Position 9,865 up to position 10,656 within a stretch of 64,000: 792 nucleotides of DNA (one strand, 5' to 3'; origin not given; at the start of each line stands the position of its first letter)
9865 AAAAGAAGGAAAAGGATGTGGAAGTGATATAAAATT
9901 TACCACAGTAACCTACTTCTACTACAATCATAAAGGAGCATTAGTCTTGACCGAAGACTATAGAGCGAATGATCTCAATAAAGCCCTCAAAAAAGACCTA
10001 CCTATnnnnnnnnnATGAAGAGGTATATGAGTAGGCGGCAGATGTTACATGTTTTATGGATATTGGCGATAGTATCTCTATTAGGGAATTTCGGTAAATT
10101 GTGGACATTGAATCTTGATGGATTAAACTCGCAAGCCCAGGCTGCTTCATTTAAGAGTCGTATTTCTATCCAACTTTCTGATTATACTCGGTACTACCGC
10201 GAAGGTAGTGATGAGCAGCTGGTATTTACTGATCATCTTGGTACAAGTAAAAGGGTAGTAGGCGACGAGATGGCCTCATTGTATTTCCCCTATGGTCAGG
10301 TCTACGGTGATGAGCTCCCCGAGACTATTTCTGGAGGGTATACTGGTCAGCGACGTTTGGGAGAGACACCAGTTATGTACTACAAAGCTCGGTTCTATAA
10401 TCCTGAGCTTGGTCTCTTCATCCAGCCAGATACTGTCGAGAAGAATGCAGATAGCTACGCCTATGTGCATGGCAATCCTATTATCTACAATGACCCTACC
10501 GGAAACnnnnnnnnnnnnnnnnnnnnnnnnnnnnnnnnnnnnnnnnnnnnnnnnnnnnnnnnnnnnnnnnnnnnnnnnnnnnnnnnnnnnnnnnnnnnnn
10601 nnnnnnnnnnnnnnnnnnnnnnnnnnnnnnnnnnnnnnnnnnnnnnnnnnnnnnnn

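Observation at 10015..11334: RHS core and toxin encoded as a stand-alone secreted 'tip' gene with its own signal peptide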

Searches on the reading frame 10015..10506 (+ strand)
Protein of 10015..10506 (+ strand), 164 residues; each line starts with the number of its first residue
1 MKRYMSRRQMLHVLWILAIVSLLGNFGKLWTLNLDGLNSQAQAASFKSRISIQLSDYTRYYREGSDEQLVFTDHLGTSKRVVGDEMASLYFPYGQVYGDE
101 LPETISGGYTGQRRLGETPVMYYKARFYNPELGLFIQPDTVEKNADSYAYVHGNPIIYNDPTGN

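Call 28: search_protein_representatives(protein=window:10015-10506:+)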
Query: 164 residues. Proteins with E-value up to 0.001 (for the whole library): 18908; up to 1e-10: 193; up to 1e-30: 2. The best 150 are listed.
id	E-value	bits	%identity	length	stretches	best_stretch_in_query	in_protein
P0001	1.2e-99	347.2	100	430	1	10-164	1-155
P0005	5.8e-64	231.1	73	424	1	19-164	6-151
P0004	8.9e-22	93.9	69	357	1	90-164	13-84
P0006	1.0e-21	93.7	51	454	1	37-164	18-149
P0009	1.2e-16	77.2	38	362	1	19-163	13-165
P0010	2.9e-15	72.8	37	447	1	19-164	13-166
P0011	4.1e-15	72.3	36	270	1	18-164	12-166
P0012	7.7e-15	71.4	45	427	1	43-164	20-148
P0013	1.0e-14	71.0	36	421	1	36-164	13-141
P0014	1.7e-14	70.2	40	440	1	41-164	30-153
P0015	1.9e-14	70.1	45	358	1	70-163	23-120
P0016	3.2e-14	69.4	49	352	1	71-163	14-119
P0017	3.9e-14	69.1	44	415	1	45-164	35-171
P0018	3.9e-14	69.1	44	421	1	64-164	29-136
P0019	4.4e-14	68.9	46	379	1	62-164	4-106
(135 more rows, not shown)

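Call 34: find_related_loci(query=A1, collection=genome_contigs, flank=10000)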
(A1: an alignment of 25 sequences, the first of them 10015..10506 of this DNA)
Query A1 (164 aa) in genome_contigs; peptide patterns used: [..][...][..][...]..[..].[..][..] (x = any residue, [..] = any of these).
599 stretches matched a pattern (row limit reached: there are more); 518 encode a relative of the query (tblastn E <= 1e-3); the best 80 are kept; 74 distinct loci.
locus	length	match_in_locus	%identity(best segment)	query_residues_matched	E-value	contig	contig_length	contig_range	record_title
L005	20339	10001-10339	41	62-164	2e-19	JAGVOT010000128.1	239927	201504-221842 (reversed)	MAG: Nitrospirae bacterium isolate DeMMO3_8 c_000000045633, whole genome shotgun sequence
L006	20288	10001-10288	44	73-164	1e-18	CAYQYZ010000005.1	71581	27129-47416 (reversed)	MAG TPA_asm: uncultured Gammaproteobacteria bacterium isolate SRP286056_co1_376 genome assembly, contig: NODE_315_length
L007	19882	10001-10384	36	43-163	1e-18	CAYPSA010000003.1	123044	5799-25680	MAG TPA_asm: uncultured Gammaproteobacteria bacterium isolate binchicken_co105_227 genome assembly, contig: NODE_139_len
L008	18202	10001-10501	33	6-164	1e-21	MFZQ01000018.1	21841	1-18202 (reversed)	MAG: Candidatus Roizmanbacteria bacterium RIFCSPHIGHO2_02_FULL_40_13b rifcsphigho2_02_scaffold_3686, whole genome shotgu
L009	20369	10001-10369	37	32-163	4e-18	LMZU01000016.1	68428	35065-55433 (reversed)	MAG: Microgenomates bacterium OLB23 UZ22_OP11002CONTIG000016, whole genome shotgun sequence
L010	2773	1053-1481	36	38-163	8e-18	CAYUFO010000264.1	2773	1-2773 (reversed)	MAG TPA_asm: uncultured archaeon isolate SRP141376_co4_203 genome assembly, contig: NODE_62119_length_2773_cov_3.433407,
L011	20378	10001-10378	37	39-164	2e-17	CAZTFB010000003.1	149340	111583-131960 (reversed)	MAG TPA_asm: uncultured Gammaproteobacteria bacterium isolate SRP329715_co1_107 genome assembly, contig: NODE_100_length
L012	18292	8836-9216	39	55-164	5e-17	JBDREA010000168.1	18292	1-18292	MAG: Candidatus Altiarchaeota archaeon isolate MEGAHIT-group-1.290 k141_11461775, whole genome shotgun sequence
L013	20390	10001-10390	38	41-164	5e-17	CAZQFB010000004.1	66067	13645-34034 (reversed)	MAG TPA_asm: uncultured Candidatus Saccharibacteria bacterium isolate SRP263991_co2_619 genome assembly, contig: NODE_25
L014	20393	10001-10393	36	41-164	6e-17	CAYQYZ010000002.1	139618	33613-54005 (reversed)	MAG TPA_asm: uncultured Gammaproteobacteria bacterium isolate SRP286056_co1_376 genome assembly, contig: NODE_81_length_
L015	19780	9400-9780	35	44-163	1e-16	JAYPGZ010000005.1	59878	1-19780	MAG: Candidatus Roizmanbacteria bacterium isolate 139578_S179_concoct_bins.tsv.227 NODE_390_length_59878_cov_7.191264, w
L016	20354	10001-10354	37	47-163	1e-16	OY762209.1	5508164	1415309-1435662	MAG: Syntrophorhabdaceae bacterium isolate b67c53bf-795e-48b1-b0c8-2f1cb1e3683a genome assembly, chromosome: 1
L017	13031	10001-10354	37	48-164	1e-16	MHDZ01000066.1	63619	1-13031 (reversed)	MAG: Nitrospirae bacterium GWC2_57_13 gwc2_scaffold_447, whole genome shotgun sequence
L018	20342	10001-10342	35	49-164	2e-16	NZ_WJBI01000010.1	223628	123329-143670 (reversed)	Methanosarcina sp. DH2 Scaffold_190, whole genome shotgun sequence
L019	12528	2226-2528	38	71-164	2e-16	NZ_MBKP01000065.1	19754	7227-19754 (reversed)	Methanolobus psychrotolerans strain YSF-03 NODE_73_length_19524_cov_36.451904, whole genome shotgun sequence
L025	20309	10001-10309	39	70-164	3e-15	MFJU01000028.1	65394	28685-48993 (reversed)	MAG: Candidatus Gottesmanbacteria bacterium RIFCSPLOWO2_01_FULL_42_22 rifcsplowo2_01_scaffold_355, whole genome shotgun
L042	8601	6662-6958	39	73-164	5e-14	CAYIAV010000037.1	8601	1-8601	MAG TPA_asm: Candidatus Woesearchaeota archaeon isolate ERP119705_co1_735 genome assembly, contig: NODE_12172_length_860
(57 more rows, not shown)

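Call 55: search_protein_families(library=pfam, proteins=[L013:4893-9911:+, L006:700-6924:+, L025:4362-9902:+, L042:331-5913:+, L011:3434-8518:+], max_evalue=0.01)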
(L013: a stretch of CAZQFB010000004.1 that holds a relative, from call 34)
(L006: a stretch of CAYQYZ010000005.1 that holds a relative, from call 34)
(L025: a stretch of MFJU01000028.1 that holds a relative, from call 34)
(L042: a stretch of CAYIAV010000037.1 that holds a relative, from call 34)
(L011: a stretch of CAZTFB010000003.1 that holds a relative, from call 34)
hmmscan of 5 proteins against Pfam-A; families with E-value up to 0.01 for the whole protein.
L013:4893-9911:+ (1673 aa): 2 families
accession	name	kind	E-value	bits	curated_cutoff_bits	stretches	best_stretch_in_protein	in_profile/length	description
PF05593.20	RHS_repeat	-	3.4e-17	62.8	22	0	1302-1328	3-30/38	RHS Repeat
PF03534.18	SpvB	-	0.00016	21.4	22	0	128-160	2-34/287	Salmonella virulence plasmid 65kDa B protein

L006:700-6924:+ (2075 aa): 2 families
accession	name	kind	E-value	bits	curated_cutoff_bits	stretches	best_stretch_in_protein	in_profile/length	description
PF05593.20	RHS_repeat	-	3.7e-14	53.1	22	1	1392-1429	1-38/38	RHS Repeat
PF03534.18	SpvB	-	0.0065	16.2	22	0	203-236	2-35/287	Salmonella virulence plasmid 65kDa B protein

L025:4362-9902:+ (1847 aa): 3 families
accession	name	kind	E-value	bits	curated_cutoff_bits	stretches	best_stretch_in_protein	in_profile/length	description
PF05593.20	RHS_repeat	-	3.7e-17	62.7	22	1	1280-1309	1-30/38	RHS Repeat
PF03534.18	SpvB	-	3.5e-05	23.6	22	0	211-325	35-147/287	Salmonella virulence plasmid 65kDa B protein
PF20041.5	DUF6443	-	9.7e-05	23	27.8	0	1056-1152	16-89/137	Domain of unknown function (DUF6443)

L042:331-5913:+ (1861 aa): 6 families
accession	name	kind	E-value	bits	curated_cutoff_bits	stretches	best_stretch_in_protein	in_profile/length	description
PF05593.20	RHS_repeat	-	5.5e-36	122.7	22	3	1446-1482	1-37/38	RHS Repeat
PF12256.14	TcdB_toxin_midN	-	6.5e-31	107.5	24.8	1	866-1000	23-166/181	Insecticide toxin TcdB middle/N-terminal region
PF13517.12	FG-GAP_3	-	2.7e-16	60.3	26.9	3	771-836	1-60/61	FG-GAP-like repeat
PF03534.18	SpvB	-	2.4e-10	40.5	22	1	52-221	4-189/287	Salmonella virulence plasmid 65kDa B protein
PF00404.24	Dockerin_1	-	3.5e-07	30.8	22.9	1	1797-1853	1-55/57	Dockerin type I domain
PF01839.29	FG-GAP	-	2.7e-06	27.6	22.1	0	769-788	7-26/37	FG-GAP repeat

L011:3434-8518:+ (1695 aa): 1 family
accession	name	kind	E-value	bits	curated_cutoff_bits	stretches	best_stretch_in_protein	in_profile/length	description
PF05593.20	RHS_repeat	-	4.3e-11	43.4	22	0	1494-1522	1-30/38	RHS Repeat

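Call 63: predict_structure(alignment_id=A1)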
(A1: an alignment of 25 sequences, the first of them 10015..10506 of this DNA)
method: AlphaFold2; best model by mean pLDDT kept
length: 164 residues; sequences in the alignment: 25
mean_pLDDT: 64.0   pTM: 0.35
mean pLDDT of the five models: 64.0, 63.0, 59.9, 59.2, 59.0
residues with pLDDT >= 90: 26; 70-90: 31; 50-70: 65; < 50: 42
segments of 3 or more residues with pLDDT < 50: 93-97, 100-102, 104-110, 138-164
pLDDT, mean of each block of 10 residues (from residue 1): 82 96 95 78 63 76 75 62 59 50 43 57 57 54 44 42 39
secondary structure, 60 per line:
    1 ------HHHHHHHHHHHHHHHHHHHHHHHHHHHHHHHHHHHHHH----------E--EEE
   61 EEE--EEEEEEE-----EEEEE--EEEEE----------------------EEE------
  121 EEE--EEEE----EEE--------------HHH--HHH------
elements in order: H7-44 E58-63 E66-72 E78-82 E85-89 E112-114 E121-123 E126-129 E134-136

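Call 65: search_solved_structures(query=A1, max_evalue=0.001, show_alignments=2)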
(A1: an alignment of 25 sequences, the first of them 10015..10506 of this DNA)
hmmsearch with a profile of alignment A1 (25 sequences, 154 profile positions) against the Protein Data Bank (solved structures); distinct sequences matched with E-value up to 0.001: 21.
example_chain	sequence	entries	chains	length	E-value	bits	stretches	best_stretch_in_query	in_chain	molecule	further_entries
9on3_A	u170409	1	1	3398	4.7e-16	62.3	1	52-154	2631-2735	SGS4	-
8fjp_A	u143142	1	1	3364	6.9e-16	61.7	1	56-154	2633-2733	salivary gland surface protein 1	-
6sup_A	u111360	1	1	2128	4.9e-12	49.2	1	56-153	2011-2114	TcdB2,TccC3,Cell division control protein 42 homolog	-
6h6g_A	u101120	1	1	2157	5.3e-12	49.1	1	56-153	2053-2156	TcdB2,TccC3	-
4o9x_A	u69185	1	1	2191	5.5e-12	49.1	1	56-153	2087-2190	TcdB2, TccC3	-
6suq_A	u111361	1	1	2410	6.9e-12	48.7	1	56-153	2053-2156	TcdB2,TccC3,Genome polyprotein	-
6h6e_F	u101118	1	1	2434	7e-12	48.7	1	56-153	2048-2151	TcdB2,TccC3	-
6suf_F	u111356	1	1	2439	7e-12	48.7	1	56-153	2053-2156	TcdB2,TccC3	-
6l7i_G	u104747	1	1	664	2.5e-11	46.9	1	51-153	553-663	TccC2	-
4igl_B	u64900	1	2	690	2.8e-11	46.8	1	59-153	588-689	YenC2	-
5kis_B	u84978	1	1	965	3.6e-11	46.4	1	58-153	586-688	RHS2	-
6h6f_F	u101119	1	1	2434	5.7e-11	45.8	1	56-153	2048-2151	TcdB2,TccC3,TccC3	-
6sue_F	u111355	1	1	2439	5.8e-11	45.7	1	56-153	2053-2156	TcdB2,TccC3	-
9c4k_Q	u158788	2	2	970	6.6e-11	45.6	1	59-153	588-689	Toxin subunit YenC2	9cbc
8h8a_A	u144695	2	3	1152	8.3e-08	35.5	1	100-153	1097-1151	Putative Rhs-family protein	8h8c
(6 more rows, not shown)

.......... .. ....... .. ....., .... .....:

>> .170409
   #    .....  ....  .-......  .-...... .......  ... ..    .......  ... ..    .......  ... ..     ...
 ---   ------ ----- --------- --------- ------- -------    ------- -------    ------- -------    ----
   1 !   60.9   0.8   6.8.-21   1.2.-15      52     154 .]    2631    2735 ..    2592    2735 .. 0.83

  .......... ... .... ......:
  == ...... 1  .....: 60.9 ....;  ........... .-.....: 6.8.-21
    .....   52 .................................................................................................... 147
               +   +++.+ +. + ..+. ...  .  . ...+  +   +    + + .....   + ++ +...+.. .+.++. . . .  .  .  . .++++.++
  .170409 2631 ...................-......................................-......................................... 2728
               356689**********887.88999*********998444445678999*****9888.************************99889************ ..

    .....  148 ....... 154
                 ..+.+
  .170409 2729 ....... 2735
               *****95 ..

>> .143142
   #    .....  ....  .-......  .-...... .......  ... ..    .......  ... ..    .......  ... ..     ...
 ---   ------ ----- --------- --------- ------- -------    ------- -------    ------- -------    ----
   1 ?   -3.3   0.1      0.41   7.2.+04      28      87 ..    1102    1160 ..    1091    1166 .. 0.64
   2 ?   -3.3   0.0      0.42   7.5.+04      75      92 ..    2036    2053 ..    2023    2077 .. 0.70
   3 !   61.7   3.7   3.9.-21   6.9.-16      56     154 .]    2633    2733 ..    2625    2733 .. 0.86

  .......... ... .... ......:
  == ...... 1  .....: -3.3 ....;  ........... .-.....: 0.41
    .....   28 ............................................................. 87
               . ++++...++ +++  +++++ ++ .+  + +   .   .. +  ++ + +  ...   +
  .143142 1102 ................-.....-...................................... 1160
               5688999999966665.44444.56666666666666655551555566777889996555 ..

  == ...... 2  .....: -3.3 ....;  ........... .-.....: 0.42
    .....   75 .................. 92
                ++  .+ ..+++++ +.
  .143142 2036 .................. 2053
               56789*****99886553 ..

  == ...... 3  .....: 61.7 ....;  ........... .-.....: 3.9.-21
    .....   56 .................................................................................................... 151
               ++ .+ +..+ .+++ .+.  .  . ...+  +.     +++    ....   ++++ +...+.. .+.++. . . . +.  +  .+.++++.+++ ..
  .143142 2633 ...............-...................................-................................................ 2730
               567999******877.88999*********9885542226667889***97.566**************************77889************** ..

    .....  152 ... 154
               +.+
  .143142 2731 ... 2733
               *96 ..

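Call 66: fold_search(model_id=the predicted structure, library=pdb)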
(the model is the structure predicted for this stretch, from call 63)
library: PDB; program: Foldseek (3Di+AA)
matches with E <= 10: 234; with E <= 0.001: 0
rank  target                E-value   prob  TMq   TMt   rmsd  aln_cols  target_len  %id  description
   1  9l0d_C                1.2e+00  0.13  0.21  0.06  10.2       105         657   12  Cryo-EM structure of the human MON1A/CCZ1/C18orf8 complex (released 2025-03-19)
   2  9a5z_A                1.4e+00  0.13  0.20  0.21  18.0       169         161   15  Integrative model of YPMB-MREC by crosslinking MS and deep learning (released 2024-09-18)
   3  5yvq_A                1.4e+00  0.06  0.16  0.08  19.4       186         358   12  Complex of Mu phage tail fiber and its chaperone (released 2019-05-22)
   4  5y2z_H                1.8e+00  0.10  0.17  0.09  11.5        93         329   13  Crystal structure of human LGI1 EPTP-ADAM22 complex (released 2018-05-02)
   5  3rw9_A                2.3e+00  0.25  0.16  0.10   4.6        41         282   20  Crystal Structure of human Spermidine Synthase in Complex with decarboxylated S-adenosylhomocysteine (released 2011-09-21)
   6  7o4i_V                2.3e+00  0.08  0.13  0.17  14.9        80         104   10  Yeast RNA polymerase II transcription pre-initiation complex with initial transcription bubble (released 2021-06-16)
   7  3l7h_B                2.6e+00  0.21  0.14  0.23  19.4        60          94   13  Insights into dynein assembly from a dynein intermediate chain light chain Roadblock structure (released 2010-05-12)
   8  3o4f_E                2.6e+00  0.21  0.16  0.11   4.9        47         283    8  Crystal Structure of Spermidine Synthase from E. coli (released 2010-08-18)
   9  7wff_b                2.6e+00  0.14  0.16  0.09  12.1        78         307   12  Subcomplexes B,M and L in the Cylic electron transfer supercomplex NDH-PSI from Arabidopsis (released 2022-03-16)
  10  5y31_B                2.6e+00  0.09  0.18  0.07  10.4        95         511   12  Crystal structure of human LGI1-ADAM22 complex (released 2018-05-02)
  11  2hmk_A                2.6e+00  0.08  0.15  0.06  12.9       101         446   12  Crystal Structure of Naphthalene 1,2-Dioxygenase Bound to Phenanthrene (released 2006-10-10)
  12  9kzc_B                2.8e+00  0.10  0.19  0.10  10.2        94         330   14  Cryo-EM structure of the LGI1 LRR-LGI1 EPTP-ADAM22 ECD complex (released 2025-06-25)
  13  9qgm_8A               2.8e+00  0.07  0.17  0.08   9.2        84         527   10  Cryo-EM structure of the PlPVC1 central spike, 3-fold symmetrized (C3), in extended state (released 2025-10-29)
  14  6rtd_B                2.9e+00  0.07  0.17  0.07  10.0       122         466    9  Dihydro-heme d1 dehydrogenase NirN in complex with DHE (released 2019-06-19)
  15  3anx_A                3.1e+00  0.25  0.17  0.10   4.1        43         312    5  Crystal structure of triamine/agmatine aminopropyltransferase (SPEE) from thermus thermophilus, complexed with MTA (released 2011-04-13)
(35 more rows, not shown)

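Call 73: search_protein_families(library=ncbifam, proteins=[L013:4893-9911:+, L006:700-6924:+, L011:3434-8518:+, L015:3081-9302:+, L025:4362-9902:+], max_evalue=0.01)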
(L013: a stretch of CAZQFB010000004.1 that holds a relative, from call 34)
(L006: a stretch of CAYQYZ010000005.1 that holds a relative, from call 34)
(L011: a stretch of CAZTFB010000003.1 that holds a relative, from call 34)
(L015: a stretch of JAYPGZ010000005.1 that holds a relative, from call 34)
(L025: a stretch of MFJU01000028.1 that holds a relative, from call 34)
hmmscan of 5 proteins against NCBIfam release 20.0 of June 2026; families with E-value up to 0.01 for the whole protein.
L013:4893-9911:+ (1673 aa): 1 family
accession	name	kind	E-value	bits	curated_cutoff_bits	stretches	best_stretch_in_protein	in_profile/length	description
TIGR01643.1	YD_repeat_2x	repeat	1.1e-09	38.4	15.8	0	1220-1258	1-39/42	YD repeat-containing protein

L006:700-6924:+ (2075 aa): 1 family
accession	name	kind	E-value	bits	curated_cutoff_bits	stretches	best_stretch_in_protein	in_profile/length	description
TIGR01643.1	YD_repeat_2x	repeat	5e-05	23.6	15.8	0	1392-1429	1-38/42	YD repeat-containing protein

L011:3434-8518:+ (1695 aa): 1 family
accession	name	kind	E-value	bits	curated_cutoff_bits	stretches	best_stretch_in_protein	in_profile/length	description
TIGR01643.1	YD_repeat_2x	repeat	9.5e-10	38.6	15.8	0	1494-1522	1-30/42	YD repeat-containing protein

L015:3081-9302:+ (2074 aa): 1 family
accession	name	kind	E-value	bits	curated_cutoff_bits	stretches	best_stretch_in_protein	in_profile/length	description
TIGR01643.1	YD_repeat_2x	repeat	8.5e-05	22.9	15.8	0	1385-1422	1-38/42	YD repeat-containing protein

L025:4362-9902:+ (1847 aa): 1 family
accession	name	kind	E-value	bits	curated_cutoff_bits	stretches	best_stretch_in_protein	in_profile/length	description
TIGR01643.1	YD_repeat_2x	repeat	2.4e-10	40.5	15.8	0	1276-1297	18-39/42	YD repeat-containing protein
